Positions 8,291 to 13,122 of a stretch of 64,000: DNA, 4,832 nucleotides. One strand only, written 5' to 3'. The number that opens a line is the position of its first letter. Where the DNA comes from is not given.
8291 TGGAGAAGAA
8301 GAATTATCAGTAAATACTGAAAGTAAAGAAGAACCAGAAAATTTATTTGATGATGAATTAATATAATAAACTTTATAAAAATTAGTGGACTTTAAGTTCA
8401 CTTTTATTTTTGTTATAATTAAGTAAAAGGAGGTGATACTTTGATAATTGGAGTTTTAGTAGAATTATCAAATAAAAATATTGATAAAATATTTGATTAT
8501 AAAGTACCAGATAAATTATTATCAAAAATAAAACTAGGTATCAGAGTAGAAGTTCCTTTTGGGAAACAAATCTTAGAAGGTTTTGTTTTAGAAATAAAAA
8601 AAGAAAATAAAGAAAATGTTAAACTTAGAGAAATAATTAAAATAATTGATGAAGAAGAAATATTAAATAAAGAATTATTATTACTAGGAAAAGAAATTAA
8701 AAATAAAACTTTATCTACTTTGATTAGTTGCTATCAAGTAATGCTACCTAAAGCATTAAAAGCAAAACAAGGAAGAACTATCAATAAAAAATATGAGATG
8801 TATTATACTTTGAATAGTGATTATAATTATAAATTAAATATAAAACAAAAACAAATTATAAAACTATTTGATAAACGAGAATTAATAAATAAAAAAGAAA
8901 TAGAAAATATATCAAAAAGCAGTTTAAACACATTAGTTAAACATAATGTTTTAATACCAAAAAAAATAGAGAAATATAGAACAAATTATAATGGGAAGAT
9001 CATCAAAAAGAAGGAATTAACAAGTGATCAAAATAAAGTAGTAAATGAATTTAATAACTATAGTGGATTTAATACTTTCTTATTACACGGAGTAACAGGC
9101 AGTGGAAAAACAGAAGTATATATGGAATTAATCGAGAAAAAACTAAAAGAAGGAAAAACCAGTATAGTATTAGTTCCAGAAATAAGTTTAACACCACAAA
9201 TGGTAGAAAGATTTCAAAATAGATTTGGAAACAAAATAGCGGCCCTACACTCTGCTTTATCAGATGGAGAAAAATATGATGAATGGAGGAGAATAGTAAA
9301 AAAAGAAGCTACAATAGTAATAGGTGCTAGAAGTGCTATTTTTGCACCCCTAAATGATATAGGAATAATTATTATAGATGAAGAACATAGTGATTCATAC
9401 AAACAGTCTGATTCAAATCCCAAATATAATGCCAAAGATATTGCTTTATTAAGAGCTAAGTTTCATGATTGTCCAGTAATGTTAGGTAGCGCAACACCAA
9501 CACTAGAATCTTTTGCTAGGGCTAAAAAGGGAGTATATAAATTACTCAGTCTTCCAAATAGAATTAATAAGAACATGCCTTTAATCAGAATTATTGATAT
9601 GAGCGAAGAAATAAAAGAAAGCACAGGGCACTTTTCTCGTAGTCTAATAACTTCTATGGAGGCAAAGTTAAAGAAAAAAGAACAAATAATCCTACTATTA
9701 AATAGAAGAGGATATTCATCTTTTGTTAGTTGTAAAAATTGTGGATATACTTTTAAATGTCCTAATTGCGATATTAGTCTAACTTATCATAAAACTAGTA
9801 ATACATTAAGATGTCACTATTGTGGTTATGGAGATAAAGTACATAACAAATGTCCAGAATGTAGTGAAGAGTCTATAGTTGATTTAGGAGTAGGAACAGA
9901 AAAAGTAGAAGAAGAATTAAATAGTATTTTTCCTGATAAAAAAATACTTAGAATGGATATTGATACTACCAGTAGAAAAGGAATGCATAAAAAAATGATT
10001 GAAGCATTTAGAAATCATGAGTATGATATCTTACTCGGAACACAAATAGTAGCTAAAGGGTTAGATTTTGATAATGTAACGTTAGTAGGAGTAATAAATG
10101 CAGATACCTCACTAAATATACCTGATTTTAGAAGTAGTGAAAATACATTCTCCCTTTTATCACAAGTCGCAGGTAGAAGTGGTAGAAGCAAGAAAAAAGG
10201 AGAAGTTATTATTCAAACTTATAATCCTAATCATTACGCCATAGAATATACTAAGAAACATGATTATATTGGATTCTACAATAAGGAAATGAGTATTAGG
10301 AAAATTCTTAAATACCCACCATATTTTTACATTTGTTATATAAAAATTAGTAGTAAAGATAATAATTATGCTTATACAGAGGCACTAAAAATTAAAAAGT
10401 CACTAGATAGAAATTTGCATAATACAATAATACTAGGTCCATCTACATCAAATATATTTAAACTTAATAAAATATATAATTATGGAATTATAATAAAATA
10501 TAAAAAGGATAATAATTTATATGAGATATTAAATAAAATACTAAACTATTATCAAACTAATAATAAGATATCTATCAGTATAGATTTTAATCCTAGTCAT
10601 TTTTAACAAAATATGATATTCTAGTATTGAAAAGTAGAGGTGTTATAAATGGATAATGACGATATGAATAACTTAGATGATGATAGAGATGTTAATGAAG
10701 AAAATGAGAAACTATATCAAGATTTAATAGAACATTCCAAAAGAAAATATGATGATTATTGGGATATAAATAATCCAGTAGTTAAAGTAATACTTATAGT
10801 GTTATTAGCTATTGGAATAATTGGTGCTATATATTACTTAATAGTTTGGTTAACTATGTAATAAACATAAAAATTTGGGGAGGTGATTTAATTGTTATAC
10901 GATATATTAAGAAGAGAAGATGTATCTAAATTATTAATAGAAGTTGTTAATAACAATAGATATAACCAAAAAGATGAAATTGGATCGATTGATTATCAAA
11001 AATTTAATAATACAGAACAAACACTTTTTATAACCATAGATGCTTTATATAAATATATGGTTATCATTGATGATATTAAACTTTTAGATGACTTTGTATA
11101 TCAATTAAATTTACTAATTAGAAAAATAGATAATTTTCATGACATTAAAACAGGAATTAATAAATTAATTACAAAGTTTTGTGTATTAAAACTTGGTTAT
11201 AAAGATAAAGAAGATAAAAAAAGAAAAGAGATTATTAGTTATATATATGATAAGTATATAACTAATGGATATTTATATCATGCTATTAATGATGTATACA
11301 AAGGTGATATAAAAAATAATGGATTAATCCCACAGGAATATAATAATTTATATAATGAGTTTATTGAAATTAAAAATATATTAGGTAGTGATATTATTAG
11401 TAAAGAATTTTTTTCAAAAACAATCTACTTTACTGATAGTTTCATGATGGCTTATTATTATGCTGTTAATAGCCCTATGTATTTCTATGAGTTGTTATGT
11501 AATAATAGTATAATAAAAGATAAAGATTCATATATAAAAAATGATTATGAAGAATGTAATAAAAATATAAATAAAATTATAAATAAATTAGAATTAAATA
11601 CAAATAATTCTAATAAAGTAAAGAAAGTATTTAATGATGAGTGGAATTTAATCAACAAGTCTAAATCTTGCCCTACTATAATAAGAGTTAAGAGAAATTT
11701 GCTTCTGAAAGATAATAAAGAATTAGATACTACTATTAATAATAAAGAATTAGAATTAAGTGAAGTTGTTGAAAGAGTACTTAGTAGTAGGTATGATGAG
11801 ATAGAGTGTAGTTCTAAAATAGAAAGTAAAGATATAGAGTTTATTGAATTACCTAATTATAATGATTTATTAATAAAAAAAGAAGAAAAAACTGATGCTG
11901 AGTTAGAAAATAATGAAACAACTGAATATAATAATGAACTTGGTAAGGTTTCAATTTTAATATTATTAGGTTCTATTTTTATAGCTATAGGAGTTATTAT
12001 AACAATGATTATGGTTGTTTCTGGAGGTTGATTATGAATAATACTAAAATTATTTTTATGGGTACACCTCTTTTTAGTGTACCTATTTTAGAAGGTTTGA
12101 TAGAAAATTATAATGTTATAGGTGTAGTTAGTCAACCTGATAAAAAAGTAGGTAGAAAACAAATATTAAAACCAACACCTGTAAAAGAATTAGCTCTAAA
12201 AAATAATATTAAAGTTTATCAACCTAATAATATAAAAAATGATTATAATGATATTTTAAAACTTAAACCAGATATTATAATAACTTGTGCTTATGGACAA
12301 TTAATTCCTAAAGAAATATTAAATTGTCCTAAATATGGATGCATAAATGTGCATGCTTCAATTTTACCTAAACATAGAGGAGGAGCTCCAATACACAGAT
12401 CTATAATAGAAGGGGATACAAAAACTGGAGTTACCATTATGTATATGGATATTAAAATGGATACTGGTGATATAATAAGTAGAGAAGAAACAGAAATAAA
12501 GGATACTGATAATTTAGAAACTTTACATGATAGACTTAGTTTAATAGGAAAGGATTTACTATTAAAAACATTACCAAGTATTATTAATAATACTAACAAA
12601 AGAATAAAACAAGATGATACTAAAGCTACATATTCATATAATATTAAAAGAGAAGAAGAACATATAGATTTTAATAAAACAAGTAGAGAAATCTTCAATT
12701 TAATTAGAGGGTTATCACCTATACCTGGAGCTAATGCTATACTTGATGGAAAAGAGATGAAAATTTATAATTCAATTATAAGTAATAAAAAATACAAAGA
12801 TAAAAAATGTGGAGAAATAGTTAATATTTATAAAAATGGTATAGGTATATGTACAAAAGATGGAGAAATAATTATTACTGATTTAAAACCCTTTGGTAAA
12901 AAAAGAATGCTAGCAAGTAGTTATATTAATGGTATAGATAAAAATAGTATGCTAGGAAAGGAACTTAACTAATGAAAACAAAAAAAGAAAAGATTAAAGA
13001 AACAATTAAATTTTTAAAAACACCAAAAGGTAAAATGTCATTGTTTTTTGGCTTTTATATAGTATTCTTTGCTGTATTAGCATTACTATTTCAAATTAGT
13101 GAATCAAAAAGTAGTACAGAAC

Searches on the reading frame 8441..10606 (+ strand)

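Call 33: search_protein_families(library=pfam, proteins=[window:8441-10606:+], max_evalue=0.0001)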
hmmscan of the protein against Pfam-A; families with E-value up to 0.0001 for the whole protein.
window:8441-10606:+ (721 aa): 6 families
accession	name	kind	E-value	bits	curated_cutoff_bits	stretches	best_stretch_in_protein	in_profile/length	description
PF17764.6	PriA_3primeBD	-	4.3e-24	84.6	22.7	1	5-103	2-96/96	3'DNA-binding domain (3'BD)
PF00270.35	DEAD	-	3.9e-20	72.7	26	1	194-356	1-162/167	DEAD/DEAH box helicase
PF04851.21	ResIII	-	3.6e-18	66.5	22.5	1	191-354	2-163/164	Type III restriction enzyme, res subunit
PF18074.6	PriA_C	-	2.7e-17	63.8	26.9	1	627-718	1-95/95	Primosomal protein N C-terminal domain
PF18319.7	Zn_ribbon_PriA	-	1e-12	48.2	26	1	440-463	1-24/27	PriA DNA helicase Cys-rich region (CRR) domain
PF00271.37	Helicase_C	-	2.4e-11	44.3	23.5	1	501-583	41-109/110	Helicase conserved C-terminal domain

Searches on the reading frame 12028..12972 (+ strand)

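Call 33: search_protein_families(library=pfam, proteins=[window:12028-12972:+], max_evalue=0.0001)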
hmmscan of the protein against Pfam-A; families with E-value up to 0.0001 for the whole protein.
window:12028-12972:+ (314 aa): 2 families
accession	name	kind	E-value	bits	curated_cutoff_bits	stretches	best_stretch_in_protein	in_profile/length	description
PF00551.24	Formyl_trans_N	-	5.4e-39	134.2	26.1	1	7-181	2-180/181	Formyl transferase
PF02911.23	Formyl_trans_C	-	2e-23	82.9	21.1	1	205-302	1-98/100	Formyl transferase, C-terminal domain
